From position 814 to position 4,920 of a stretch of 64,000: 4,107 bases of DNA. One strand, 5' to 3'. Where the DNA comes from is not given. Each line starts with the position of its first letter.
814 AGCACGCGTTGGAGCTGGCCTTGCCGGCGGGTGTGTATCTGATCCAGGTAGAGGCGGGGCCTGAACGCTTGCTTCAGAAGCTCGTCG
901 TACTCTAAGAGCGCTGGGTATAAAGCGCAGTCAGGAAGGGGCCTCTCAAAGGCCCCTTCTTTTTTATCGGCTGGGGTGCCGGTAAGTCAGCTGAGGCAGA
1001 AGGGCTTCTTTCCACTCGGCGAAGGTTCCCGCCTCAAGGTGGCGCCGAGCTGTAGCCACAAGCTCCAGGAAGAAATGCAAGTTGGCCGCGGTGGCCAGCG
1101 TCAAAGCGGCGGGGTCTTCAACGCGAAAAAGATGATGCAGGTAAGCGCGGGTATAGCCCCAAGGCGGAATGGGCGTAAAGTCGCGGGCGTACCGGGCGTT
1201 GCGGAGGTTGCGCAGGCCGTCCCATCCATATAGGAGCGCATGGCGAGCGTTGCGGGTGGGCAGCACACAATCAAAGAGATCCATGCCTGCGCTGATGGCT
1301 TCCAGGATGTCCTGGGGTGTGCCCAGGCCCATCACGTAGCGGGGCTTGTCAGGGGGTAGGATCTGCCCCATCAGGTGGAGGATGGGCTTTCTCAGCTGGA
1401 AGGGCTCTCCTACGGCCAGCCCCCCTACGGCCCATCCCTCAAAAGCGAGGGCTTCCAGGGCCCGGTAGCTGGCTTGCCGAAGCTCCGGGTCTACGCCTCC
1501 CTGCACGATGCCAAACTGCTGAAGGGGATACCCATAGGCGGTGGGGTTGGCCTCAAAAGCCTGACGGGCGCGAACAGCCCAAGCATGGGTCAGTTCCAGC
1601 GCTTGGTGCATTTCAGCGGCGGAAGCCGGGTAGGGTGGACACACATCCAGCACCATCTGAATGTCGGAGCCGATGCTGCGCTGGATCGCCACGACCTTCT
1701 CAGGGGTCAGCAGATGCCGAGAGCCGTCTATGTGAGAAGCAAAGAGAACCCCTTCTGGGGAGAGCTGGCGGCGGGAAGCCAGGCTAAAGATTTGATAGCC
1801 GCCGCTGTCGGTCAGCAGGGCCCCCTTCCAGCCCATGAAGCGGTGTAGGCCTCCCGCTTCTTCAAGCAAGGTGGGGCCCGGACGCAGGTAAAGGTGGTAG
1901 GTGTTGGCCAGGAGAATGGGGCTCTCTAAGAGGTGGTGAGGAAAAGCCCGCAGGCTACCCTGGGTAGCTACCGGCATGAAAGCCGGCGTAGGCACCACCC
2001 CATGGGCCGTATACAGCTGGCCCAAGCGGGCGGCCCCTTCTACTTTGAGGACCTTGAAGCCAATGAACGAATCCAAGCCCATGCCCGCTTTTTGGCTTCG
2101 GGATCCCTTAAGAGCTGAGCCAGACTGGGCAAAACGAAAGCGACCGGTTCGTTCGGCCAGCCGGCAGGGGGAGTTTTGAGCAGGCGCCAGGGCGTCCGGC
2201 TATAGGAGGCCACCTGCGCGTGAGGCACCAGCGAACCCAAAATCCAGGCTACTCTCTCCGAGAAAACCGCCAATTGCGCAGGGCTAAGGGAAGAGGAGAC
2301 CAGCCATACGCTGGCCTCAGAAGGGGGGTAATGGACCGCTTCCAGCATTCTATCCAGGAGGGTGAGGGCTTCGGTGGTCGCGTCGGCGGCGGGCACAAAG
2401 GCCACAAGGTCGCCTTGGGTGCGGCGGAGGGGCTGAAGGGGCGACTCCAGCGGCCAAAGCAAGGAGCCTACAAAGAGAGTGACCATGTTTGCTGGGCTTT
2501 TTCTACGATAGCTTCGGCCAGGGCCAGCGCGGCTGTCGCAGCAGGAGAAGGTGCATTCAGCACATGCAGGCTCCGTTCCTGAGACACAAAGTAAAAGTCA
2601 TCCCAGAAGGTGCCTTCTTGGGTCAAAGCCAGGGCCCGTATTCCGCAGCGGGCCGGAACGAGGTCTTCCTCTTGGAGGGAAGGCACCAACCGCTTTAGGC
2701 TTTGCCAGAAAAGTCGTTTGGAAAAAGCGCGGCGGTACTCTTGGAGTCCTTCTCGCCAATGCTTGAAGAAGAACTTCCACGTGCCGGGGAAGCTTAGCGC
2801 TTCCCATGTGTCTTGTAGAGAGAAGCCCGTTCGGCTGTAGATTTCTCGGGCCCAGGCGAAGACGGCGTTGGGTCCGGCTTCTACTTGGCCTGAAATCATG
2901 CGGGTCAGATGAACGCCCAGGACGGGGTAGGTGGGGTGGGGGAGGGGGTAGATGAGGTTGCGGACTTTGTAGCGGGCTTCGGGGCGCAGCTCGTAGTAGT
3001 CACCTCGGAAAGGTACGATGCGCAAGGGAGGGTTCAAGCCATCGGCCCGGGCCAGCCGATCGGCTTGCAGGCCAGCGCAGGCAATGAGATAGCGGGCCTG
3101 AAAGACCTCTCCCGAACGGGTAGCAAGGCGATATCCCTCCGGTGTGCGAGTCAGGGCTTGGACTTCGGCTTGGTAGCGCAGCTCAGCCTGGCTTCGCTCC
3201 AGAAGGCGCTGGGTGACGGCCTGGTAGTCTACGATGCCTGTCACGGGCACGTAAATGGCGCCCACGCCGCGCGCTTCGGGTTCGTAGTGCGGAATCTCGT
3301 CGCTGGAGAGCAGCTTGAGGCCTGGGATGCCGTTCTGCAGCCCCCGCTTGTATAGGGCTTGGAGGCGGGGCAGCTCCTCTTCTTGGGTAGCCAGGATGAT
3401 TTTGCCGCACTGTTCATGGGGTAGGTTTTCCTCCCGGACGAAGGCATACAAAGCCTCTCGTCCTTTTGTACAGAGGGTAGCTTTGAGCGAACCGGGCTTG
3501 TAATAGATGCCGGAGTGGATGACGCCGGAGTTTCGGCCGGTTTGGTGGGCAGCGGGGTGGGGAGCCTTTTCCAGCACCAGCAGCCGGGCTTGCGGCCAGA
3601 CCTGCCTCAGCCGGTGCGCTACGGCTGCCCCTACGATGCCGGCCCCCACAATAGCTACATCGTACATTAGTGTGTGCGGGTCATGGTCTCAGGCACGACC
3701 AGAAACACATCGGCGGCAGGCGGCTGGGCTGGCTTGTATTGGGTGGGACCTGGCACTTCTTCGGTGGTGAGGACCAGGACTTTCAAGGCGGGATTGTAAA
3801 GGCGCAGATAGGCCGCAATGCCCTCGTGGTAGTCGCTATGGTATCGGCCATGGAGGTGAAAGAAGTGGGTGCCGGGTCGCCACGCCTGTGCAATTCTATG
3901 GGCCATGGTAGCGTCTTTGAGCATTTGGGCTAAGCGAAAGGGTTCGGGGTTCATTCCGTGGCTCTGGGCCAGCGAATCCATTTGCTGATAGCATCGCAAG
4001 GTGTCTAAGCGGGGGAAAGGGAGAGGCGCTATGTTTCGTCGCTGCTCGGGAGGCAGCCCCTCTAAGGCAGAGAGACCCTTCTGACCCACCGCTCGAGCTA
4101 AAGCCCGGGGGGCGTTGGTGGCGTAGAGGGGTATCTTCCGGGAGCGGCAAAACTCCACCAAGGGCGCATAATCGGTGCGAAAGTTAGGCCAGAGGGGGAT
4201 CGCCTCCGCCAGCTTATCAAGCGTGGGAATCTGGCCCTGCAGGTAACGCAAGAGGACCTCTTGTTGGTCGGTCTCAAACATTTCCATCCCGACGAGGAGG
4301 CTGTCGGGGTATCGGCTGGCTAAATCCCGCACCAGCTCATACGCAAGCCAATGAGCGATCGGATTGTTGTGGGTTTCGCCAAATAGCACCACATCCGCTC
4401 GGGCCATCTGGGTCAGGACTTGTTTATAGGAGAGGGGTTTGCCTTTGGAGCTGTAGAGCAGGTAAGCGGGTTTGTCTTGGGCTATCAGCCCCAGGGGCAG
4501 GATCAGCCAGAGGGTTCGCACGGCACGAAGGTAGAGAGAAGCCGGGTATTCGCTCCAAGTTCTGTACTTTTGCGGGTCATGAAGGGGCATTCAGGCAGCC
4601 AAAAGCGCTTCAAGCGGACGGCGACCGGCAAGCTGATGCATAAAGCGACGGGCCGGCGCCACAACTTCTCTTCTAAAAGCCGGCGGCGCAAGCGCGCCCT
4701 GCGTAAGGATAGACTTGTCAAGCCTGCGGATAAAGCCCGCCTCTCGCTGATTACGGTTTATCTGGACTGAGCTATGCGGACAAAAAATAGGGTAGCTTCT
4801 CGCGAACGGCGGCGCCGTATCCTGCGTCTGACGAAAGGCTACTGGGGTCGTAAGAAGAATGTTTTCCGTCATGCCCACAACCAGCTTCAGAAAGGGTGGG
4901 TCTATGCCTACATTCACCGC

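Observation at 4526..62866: The Bacteroidota -7 promoter box sits 3-7 nt from the start codon at about 24 operon heads, implying largely leaderless mRNAs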

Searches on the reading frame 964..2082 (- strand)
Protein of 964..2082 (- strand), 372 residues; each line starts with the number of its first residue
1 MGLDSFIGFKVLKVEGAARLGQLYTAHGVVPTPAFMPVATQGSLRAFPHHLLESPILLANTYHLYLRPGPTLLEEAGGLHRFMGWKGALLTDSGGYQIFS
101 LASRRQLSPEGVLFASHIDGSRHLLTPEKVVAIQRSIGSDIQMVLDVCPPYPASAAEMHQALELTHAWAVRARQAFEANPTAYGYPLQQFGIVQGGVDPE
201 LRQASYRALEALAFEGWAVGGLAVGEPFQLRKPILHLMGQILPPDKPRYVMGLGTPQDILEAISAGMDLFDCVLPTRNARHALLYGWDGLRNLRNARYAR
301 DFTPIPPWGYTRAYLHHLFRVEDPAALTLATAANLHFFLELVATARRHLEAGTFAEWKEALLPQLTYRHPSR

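Call 34: find_encoding_contigs(protein=window:964-2082:-, flank=10000, max_places=4)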
Protein window:964-2082:- (372 aa): 2 contigs read that carry it; 2 places shown.
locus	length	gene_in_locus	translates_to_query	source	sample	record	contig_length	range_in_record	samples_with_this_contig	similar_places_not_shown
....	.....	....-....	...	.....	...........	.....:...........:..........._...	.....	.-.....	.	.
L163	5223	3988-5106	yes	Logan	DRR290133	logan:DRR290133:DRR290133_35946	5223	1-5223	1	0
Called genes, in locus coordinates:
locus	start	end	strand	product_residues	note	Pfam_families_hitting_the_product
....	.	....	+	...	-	?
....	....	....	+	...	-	-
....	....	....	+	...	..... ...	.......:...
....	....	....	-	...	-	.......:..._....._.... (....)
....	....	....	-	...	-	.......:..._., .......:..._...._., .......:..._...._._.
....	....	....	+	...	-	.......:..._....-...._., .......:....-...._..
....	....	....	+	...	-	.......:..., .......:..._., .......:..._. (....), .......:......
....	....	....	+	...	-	-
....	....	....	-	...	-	-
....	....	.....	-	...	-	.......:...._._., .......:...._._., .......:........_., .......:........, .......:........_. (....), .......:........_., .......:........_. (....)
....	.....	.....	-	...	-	-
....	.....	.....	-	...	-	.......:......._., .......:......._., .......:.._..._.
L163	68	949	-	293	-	PF00698:Acyl_transf_1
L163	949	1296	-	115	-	PF00453:Ribosomal_L20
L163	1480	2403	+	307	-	PF04187:Cofac_haem_bdg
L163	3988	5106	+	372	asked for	PF01702:TGT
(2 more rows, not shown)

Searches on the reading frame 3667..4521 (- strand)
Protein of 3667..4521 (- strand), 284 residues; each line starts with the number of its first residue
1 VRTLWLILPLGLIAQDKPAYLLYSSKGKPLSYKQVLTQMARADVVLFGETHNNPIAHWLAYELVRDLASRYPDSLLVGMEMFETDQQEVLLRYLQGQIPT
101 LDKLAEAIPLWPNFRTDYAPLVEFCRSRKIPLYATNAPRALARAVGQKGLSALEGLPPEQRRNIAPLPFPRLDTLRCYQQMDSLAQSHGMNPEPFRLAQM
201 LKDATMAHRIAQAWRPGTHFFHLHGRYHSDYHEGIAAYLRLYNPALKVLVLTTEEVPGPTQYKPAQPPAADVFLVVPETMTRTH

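Call 51: search_protein_families(library=pfam, proteins=[window:3667-4521:-], max_evalue=0.001)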
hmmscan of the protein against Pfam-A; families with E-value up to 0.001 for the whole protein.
window:3667-4521:- (284 aa): 1 family
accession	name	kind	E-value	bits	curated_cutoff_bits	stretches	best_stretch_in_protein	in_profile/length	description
PF04187.18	Cofac_haem_bdg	-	1.3e-57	195.7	27.7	1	36-239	2-213/213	Haem-binding uptake, Tiki superfamily, ChaN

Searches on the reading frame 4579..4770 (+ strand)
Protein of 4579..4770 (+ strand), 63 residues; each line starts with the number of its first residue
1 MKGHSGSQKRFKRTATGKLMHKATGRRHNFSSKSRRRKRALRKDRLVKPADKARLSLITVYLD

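Call 20: search_protein_families(library=ncbifam, proteins=[window:4579-4770:+], max_evalue=0.00001)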
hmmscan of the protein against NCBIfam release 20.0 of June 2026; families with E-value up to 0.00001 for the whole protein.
window:4579-4770:+ (63 aa): 1 family
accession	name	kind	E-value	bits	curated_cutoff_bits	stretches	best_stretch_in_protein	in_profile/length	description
TIGR00001.1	rpmI_bact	equivalog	7.4e-15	55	51.2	1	1-56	3-58/63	50S ribosomal protein L35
